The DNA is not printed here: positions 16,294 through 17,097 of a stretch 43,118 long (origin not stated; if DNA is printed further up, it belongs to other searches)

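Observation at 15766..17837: Tightly coupled four-gene operon: membrane/PT-linker protein, HNH-like small protein, SUKH-like protein, RHH regulator (candidate undescribed toxin/immunity-like module)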

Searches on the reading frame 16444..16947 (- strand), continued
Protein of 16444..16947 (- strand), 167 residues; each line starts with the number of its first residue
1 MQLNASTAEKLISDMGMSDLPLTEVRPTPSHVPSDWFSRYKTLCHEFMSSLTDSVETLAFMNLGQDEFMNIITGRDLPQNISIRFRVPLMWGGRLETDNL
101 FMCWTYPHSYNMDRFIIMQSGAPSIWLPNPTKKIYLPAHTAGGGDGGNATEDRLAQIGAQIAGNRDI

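Call 47: find_encoding_contigs(protein=P0262, flank=10000, max_places=3)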
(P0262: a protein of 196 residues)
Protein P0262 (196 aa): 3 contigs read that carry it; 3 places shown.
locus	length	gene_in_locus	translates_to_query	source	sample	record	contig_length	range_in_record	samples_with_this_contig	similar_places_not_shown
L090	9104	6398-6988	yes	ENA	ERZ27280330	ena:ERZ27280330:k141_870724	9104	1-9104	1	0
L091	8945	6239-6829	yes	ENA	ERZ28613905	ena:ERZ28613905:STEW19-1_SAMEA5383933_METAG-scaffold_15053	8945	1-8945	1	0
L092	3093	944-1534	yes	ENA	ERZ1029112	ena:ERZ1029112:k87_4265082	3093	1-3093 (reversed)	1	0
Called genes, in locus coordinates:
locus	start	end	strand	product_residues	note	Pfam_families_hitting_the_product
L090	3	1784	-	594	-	?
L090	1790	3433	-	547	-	-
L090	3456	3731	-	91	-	-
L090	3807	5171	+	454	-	-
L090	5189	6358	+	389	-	-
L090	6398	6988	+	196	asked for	-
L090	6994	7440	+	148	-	-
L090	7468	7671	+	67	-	PF13467:RHH_4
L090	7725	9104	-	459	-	?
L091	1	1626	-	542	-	?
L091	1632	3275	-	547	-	-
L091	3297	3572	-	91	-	-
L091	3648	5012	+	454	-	-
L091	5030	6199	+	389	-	-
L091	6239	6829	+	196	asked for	-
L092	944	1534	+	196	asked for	-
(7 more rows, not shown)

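Call 51: search_protein_families(library=pfam, proteins=[L090:5189-6358:+, L090:3807-5171:+, L090:1790-3433:-, L090:6994-7440:+, L087:10600-11034:+, L087:7704-9818:-, L087:5945-7693:-, L086:3-1682:+], max_evalue=0.1)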
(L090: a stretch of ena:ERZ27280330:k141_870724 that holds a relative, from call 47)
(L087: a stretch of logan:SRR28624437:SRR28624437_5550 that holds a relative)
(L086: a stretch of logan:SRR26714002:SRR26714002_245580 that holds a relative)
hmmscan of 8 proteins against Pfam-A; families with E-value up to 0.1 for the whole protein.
L090:5189-6358:+ (389 aa): 1 family
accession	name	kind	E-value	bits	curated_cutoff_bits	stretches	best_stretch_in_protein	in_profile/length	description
PF08378.17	NERD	-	0.0068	17.3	22.1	1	217-315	17-110/111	Nuclease-related domain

L090:3807-5171:+ (454 aa): 0 families

L090:1790-3433:- (547 aa): 0 families

L090:6994-7440:+ (148 aa): 3 families
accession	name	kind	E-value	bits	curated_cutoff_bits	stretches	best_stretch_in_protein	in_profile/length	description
PF09346.15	SMI1_KNR4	-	0.0025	18.8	25.4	1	39-117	15-96/125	SMI1 / KNR4 family (SUKH-1)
PF14568.11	SUKH_6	-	0.013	16.5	27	1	40-73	13-46/119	SMI1-KNR4 cell-wall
PF14567.11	SUKH_5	-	0.082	13.1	27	0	39-88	35-83/142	SMI1-KNR4 cell-wall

L087:10600-11034:+ (144 aa): 1 family
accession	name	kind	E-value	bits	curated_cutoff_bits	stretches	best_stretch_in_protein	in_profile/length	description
PF09346.15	SMI1_KNR4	-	0.013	16.5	25.4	1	41-108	17-91/125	SMI1 / KNR4 family (SUKH-1)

L087:7704-9818:- (704 aa): 0 families

L087:5945-7693:- (582 aa): 1 family
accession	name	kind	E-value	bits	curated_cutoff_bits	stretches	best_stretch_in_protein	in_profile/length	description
PF17833.7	pre-PUA_NIP7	-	0.02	15.7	23.1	1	49-97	4-50/80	NIP7/UPF0113, pre-PUA domain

L086:3-1682:+ (559 aa): 4 families
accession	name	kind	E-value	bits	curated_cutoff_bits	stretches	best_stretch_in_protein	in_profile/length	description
PF02534.20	T4SS-DNA_transf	-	3.6e-42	145.2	20.1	1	201-486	191-456/468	Type IV secretory system Conjugative DNA transfer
PF12696.13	TraG-D_C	-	1.4e-20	73.9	22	1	328-452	1-125/126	TraM recognition site of TraD and TraG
PF10412.15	TrwB_AAD_bind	-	3.8e-17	62.7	20.5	1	279-461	205-376/387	Type IV secretion-system coupling protein DNA-binding domain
PF07780.17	Spb1_C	-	0.046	13.7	25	1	401-489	7-94/216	Spb1 C-terminal domain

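Call 55: search_protein_families(library=ncbifam, proteins=[L003:2825-3259:+, L090:6994-7440:+, L087:10600-11034:+, P0281, P0273], max_evalue=0.1)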
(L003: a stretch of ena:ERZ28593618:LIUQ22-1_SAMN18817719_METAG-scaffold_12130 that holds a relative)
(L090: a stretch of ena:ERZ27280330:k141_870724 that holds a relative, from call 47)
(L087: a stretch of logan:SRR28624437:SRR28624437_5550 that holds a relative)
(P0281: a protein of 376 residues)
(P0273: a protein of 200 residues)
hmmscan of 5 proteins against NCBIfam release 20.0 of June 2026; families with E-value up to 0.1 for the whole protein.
L003:2825-3259:+ (144 aa): 1 family
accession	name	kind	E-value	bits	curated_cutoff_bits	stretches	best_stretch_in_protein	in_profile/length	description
NF038335.1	YPO0640_fam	subfamily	4.2e-18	65.7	55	1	5-140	8-146/150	YrhA family protein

L090:6994-7440:+ (148 aa): 1 family
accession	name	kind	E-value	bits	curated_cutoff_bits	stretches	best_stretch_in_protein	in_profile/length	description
NF038335.1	YPO0640_fam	subfamily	1.6e-15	57.3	55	1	5-147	7-148/150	YrhA family protein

L087:10600-11034:+ (144 aa): 1 family
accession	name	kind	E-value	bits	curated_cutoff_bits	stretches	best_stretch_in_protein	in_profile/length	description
NF038335.1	YPO0640_fam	subfamily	1.2e-09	38.2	55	1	5-110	6-113/150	YrhA family protein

P0281 (376 aa): 0 families

P0273 (200 aa): 0 families

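Call 72: list_cluster_members(proteins=[P0354, P0352, P0320, P0368, P0381, P0364, P0362, P0374, P0369, P0015])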
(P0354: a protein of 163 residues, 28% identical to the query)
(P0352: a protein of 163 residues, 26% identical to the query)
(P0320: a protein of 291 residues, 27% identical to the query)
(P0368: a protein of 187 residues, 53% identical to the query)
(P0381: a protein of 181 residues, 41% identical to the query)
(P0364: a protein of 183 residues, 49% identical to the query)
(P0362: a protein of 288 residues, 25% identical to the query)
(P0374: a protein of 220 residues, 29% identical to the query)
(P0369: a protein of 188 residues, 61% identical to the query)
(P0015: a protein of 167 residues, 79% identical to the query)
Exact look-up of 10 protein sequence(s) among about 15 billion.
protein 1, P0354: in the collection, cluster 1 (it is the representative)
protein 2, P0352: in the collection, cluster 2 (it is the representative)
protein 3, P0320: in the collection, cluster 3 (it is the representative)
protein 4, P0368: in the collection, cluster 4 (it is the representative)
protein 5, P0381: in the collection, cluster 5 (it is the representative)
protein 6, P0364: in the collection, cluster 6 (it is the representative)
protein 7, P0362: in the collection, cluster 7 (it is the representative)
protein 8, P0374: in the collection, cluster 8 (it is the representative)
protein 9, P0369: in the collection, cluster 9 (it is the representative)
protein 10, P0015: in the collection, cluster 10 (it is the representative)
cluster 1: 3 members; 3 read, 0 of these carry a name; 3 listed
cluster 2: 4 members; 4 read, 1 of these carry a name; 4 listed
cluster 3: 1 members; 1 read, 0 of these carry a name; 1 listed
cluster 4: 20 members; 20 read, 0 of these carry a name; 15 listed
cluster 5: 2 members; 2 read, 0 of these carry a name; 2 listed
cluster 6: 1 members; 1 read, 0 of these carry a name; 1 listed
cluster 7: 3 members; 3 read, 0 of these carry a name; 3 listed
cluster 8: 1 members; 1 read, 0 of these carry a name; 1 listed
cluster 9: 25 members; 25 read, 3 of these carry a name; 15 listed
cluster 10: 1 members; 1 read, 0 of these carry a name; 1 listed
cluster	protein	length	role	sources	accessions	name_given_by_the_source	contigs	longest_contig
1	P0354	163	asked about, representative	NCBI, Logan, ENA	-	-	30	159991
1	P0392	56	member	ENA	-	-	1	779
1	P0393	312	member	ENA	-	-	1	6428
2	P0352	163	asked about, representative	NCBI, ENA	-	-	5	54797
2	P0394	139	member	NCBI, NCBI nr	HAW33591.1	MAG TPA: hypothetical protein DCX19_03005, partial [Alphaproteobacteria bacterium] | hypothetical protein [Alphaproteobacteria bacterium]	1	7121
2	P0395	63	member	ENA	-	-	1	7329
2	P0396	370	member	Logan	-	-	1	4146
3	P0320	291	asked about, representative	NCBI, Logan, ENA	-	-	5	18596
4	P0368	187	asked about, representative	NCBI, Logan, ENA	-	-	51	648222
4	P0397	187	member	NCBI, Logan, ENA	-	-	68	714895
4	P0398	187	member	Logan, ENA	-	-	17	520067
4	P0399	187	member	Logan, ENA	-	-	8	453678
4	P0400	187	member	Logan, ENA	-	-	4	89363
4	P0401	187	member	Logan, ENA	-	-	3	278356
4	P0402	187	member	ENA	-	-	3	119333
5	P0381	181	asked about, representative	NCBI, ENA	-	-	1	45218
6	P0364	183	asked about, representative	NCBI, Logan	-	-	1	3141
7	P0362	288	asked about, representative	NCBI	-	-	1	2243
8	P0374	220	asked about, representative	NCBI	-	-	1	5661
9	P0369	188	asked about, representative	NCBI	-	-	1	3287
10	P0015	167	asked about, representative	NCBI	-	-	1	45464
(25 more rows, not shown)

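Call 79: fold_search(model_id=the predicted structure, library=viral)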
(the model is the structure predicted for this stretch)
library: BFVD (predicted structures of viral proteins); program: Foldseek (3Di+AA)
matches with E <= 10: 248; with E <= 0.001: 0
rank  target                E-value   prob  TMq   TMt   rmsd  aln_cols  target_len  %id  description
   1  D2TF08                3.1e-01  0.12  0.20  0.25  15.1       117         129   16  (no name in the UniProt tables at hand)
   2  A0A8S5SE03            4.0e-01  0.57  0.23  0.28   2.4        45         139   22  NinG recombination protein [Siphoviridae sp. ctnpt50]
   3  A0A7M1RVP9            4.2e-01  0.06  0.18  0.18  15.4       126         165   13  HNH nuclease domain-containing protein [uncultured phage cr118_1]
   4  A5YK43                5.4e-01  0.13  0.20  0.18   9.9       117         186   16  HNH nuclease domain-containing protein [Mycobacterium phage Tweety]
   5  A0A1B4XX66            5.4e-01  0.08  0.22  0.25  16.2       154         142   10  Uncharacterized protein [Tenacibaculum phage pT24]
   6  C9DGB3                6.5e-01  0.16  0.20  0.18   8.6        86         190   14  Putative HNH endonuclease [Delftia phage PhiW-14]
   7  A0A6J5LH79            7.4e-01  0.08  0.20  0.18  18.3       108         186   11  HNHc domain containing protein [uncultured Caudovirales phage]
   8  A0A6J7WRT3            7.9e-01  0.09  0.17  0.18  12.2        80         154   15  HNHc domain containing protein [uncultured Caudovirales phage]
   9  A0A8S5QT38            8.4e-01  0.13  0.18  0.27   7.3        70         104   27  HNH endonuclease [Siphoviridae sp. ctf4O12]
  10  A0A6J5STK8            9.0e-01  0.21  0.30  0.35   5.4        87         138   16  McrA Restriction endonuclease [uncultured Caudovirales phage]
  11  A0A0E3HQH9            1.1e+00  0.14  0.19  0.19   7.4        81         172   17  HNH nuclease domain-containing protein [Synechococcus phage ACG-2014f]
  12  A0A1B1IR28            1.2e+00  0.11  0.20  0.42  10.0        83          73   17  (no name in the UniProt tables at hand)
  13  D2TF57                1.2e+00  0.11  0.22  0.25  11.0        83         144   14  (no name in the UniProt tables at hand)
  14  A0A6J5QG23            1.2e+00  0.08  0.17  0.24  10.8        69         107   14  HNHc domain containing protein [uncultured Caudovirales phage]
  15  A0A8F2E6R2            1.2e+00  0.08  0.18  0.18   9.7        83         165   24  HNH endonuclease [Streptomyces phage TunaTartare]
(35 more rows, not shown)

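Call 82: search_solved_structures(query=A9, max_evalue=10)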
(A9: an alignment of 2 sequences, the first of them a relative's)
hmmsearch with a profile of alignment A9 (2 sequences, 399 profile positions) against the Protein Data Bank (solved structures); distinct sequences matched with E-value up to 10: 4.
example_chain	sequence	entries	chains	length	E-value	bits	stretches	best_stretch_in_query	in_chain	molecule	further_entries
7dco_l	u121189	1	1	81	1.4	10.9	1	212-249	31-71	Small nuclear ribonucleoprotein Sm D3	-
3ob6_A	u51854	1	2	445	3.4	9.7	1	18-74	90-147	AdiC arginine:agmatine antiporter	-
3lrb_A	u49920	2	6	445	6.9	8.7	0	18-74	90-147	Arginine/agmatine antiporter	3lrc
5j4i_A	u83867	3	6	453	7.1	8.6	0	18-74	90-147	Arginine/agmatine antiporter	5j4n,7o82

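Call 104: list_cluster_members(proteins=[L096:5098-7440:+, L097:7635-9986:+, L099:7024-9372:+, L096:8496-8930:+, L097:10880-11314:+, L099:10496-10930:+, L003:2825-3259:+, L096:3898-4968:+, L099:4724-5794:+, L095:8564-9010:+])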
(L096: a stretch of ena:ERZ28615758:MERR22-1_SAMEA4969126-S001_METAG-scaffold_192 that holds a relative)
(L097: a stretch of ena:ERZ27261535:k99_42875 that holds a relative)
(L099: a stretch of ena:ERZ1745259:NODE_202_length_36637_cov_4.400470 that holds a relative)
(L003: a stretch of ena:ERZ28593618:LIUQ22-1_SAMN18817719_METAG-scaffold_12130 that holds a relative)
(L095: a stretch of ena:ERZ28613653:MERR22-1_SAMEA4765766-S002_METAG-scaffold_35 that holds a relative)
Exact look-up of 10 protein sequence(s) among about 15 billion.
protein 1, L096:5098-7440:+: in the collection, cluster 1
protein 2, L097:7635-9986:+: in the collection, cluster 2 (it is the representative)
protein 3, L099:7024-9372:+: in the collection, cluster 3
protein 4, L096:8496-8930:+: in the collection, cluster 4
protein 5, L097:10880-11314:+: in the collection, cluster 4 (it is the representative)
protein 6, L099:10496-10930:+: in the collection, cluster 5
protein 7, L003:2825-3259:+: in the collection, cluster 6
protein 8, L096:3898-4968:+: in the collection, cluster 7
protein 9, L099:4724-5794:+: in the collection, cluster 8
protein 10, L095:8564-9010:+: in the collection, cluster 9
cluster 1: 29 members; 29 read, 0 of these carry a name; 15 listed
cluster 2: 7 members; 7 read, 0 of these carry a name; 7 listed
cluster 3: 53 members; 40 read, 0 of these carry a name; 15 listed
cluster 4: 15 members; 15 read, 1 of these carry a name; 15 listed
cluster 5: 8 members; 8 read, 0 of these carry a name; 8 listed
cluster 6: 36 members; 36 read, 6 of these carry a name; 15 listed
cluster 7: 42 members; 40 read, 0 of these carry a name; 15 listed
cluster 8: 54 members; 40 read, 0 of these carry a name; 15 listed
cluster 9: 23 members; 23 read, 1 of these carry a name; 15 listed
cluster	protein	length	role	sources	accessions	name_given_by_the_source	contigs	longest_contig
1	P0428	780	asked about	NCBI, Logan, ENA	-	-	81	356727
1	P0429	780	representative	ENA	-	-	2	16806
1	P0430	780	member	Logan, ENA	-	-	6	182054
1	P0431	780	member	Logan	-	-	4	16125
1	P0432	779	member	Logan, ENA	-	-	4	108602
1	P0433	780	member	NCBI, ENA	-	-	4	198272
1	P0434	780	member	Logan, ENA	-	-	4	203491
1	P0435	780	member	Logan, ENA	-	-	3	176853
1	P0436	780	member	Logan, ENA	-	-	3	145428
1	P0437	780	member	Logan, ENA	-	-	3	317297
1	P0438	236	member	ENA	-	-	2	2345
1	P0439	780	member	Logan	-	-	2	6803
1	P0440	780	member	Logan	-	-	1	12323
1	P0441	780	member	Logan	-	-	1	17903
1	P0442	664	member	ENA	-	-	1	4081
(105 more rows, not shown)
